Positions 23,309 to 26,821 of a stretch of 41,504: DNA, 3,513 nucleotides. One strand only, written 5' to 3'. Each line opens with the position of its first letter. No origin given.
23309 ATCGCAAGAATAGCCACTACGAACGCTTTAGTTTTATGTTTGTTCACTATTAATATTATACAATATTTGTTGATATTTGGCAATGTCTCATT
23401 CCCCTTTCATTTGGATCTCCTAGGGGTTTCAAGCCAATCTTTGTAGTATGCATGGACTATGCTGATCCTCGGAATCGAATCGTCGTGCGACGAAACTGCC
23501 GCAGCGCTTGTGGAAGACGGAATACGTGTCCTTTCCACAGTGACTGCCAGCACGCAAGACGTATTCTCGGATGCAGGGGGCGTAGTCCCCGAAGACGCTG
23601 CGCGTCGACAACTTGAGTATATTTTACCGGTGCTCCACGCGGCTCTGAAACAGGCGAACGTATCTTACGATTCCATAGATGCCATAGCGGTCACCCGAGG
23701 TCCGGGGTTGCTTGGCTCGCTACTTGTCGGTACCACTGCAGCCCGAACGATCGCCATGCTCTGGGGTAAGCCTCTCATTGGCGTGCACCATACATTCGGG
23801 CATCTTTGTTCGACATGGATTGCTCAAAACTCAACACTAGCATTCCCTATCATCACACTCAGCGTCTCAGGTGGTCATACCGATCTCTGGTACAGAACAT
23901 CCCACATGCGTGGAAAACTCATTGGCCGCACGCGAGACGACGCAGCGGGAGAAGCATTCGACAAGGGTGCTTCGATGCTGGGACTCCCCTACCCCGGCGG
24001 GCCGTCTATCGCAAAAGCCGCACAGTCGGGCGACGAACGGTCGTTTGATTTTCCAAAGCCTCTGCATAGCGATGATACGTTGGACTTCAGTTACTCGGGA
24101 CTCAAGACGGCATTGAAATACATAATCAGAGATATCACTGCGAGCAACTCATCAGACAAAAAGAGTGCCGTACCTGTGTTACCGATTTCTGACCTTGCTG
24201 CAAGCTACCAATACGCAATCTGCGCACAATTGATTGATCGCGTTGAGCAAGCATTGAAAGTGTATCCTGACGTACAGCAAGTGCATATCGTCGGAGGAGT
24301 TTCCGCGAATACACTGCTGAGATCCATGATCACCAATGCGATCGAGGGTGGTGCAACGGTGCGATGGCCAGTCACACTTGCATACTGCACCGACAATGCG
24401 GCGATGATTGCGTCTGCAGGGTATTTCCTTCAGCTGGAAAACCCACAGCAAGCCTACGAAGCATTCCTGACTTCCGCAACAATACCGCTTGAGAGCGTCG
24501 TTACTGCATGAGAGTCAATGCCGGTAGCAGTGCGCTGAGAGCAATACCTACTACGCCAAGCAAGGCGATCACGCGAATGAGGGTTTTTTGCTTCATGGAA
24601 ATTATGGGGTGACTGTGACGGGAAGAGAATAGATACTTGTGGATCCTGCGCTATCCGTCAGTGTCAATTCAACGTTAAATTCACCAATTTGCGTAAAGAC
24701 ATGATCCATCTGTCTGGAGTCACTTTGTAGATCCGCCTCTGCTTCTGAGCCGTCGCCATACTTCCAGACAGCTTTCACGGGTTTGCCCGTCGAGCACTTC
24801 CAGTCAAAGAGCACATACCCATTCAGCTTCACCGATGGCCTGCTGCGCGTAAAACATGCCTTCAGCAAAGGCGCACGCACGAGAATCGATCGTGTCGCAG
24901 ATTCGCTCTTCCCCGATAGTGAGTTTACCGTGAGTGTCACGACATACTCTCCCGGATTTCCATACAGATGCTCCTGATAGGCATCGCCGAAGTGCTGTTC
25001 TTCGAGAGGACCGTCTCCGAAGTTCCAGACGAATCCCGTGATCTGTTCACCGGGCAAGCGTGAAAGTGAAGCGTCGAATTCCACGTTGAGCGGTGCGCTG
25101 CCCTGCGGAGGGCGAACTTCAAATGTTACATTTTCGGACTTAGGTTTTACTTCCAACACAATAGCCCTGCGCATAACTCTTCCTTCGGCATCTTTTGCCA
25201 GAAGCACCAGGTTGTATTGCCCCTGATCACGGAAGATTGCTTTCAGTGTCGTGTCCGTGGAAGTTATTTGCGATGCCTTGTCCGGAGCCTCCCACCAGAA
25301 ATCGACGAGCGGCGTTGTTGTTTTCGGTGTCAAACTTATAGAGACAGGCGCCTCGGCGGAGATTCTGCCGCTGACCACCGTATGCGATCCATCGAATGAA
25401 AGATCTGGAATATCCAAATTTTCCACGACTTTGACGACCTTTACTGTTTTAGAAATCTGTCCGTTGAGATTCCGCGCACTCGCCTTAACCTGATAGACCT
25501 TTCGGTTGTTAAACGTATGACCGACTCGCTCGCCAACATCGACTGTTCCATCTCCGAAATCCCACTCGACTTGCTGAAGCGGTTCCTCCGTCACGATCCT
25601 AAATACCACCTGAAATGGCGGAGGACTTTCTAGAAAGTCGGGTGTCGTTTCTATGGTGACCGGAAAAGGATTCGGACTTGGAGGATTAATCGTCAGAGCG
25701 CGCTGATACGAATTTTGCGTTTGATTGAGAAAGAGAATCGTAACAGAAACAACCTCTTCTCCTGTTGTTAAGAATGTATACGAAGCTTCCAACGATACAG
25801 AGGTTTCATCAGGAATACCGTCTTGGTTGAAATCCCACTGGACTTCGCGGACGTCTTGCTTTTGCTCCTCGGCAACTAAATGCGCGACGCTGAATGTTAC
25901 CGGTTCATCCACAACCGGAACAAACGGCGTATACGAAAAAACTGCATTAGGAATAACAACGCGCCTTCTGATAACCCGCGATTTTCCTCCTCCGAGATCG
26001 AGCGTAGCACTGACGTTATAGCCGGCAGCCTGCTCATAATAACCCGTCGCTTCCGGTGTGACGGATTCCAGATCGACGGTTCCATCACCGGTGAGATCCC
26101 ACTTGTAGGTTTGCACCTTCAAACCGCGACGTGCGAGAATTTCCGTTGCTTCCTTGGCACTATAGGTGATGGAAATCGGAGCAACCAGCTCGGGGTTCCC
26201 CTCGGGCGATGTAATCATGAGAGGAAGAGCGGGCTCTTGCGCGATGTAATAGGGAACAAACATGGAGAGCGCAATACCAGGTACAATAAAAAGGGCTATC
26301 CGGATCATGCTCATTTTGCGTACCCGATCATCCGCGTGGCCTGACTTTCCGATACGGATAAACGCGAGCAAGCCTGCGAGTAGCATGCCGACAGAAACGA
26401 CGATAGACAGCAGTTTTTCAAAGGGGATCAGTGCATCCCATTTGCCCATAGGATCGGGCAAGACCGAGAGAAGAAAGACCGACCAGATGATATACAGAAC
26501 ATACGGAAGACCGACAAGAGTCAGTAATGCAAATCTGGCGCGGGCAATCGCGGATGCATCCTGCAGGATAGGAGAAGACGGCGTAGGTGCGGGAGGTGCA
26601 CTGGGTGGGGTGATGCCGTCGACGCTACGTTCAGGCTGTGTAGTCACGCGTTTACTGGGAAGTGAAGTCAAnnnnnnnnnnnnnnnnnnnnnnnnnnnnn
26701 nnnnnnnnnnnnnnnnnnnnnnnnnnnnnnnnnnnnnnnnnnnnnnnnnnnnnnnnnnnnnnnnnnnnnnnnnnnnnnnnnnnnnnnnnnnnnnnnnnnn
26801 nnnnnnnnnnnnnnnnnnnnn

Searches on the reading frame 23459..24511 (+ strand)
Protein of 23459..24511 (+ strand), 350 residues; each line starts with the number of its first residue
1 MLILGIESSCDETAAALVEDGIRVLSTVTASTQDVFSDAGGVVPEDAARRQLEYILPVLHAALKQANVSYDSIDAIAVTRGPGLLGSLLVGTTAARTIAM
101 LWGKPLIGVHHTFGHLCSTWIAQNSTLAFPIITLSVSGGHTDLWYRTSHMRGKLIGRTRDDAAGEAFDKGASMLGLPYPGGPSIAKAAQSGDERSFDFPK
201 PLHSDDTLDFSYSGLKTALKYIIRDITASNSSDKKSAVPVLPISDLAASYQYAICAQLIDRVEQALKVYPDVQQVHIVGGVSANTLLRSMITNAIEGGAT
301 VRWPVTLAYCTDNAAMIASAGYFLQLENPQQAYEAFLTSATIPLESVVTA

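Call 31: search_protein_families(library=pfam, proteins=[window:23459-24511:+], max_evalue=0.001)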
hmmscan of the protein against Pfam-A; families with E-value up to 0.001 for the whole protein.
window:23459-24511:+ (350 aa): 1 family
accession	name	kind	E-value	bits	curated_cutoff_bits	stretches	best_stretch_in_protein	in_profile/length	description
PF00814.31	TsaD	-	3.8e-77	260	24.8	1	24-318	2-263/264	tRNA N6-adenosine threonylcarbamoyltransferase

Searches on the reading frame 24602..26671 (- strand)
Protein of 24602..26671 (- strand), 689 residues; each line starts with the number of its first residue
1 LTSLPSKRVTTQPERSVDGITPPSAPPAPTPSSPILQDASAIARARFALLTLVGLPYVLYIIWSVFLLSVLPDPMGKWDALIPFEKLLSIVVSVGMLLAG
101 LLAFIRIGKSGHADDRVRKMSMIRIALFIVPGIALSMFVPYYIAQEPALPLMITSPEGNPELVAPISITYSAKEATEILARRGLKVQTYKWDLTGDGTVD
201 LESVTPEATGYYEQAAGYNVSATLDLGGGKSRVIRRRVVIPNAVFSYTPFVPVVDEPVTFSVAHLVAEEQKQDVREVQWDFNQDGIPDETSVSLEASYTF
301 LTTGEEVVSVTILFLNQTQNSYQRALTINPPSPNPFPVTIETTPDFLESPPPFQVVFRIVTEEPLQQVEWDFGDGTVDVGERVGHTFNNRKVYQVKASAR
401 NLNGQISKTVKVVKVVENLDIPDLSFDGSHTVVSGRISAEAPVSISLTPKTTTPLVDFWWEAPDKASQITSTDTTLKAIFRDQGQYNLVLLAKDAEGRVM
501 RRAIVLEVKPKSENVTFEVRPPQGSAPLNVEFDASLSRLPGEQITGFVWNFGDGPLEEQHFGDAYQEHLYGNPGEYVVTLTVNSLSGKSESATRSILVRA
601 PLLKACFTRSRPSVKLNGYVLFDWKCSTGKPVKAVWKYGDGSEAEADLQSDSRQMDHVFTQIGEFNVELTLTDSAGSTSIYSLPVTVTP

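Call 30: search_protein_families(library=pfam, proteins=[window:24602-26671:-], max_evalue=0.001)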
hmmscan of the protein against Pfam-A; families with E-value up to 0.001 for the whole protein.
window:24602-26671:- (689 aa): 2 families
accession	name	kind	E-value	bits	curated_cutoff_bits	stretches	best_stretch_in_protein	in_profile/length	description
PF18911.6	PKD_4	-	4.9e-41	139.1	27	3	524-593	14-80/85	PKD domain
PF00801.26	PKD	-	7.8e-34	116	23.5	3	523-593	10-76/80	PKD domain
